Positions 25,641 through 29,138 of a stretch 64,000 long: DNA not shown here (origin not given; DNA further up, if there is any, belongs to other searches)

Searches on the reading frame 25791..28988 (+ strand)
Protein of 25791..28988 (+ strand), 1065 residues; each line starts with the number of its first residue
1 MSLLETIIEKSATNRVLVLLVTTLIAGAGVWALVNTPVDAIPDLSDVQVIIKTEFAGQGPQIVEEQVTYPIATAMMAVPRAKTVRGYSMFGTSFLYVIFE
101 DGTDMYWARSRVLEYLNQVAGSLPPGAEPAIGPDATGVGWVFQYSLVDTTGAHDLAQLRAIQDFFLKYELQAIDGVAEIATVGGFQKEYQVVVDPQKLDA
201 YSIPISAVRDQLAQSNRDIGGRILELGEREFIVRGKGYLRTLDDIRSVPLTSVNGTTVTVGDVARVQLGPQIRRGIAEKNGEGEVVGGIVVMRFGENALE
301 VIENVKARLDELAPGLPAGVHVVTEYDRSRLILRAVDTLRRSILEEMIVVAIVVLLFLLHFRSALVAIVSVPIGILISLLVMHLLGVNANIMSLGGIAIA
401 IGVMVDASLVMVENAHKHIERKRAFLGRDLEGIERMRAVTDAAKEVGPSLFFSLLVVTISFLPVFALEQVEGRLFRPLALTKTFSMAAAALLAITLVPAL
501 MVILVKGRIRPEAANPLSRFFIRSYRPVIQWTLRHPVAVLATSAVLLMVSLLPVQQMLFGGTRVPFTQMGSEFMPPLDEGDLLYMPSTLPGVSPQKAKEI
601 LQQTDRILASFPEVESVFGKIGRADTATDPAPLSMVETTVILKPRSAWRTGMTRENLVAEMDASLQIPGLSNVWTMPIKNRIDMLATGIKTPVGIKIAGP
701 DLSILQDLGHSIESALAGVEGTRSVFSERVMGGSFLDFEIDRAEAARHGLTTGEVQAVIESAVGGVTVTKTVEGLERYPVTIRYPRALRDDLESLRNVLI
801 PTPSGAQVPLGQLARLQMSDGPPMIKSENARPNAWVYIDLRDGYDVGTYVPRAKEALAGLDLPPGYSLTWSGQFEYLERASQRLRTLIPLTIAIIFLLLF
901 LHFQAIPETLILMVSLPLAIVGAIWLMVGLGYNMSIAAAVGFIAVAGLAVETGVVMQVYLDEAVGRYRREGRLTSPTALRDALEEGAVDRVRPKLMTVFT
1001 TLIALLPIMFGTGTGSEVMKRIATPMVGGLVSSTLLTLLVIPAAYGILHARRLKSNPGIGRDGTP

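Call 43: search_protein_families(library=pfam, proteins=[window:25791-28988:+], max_evalue=0.000001)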
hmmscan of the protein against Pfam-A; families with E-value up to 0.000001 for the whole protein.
window:25791-28988:+ (1065 aa): 2 families
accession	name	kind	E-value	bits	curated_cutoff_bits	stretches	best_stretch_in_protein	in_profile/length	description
PF00873.25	ACR_tran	-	4.4e-225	750.1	28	1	11-1048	5-1020/1021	AcrB/AcrD/AcrF family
PF03176.21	MMPL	-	5.3e-07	29.3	20.5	1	346-507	149-305/333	MMPL family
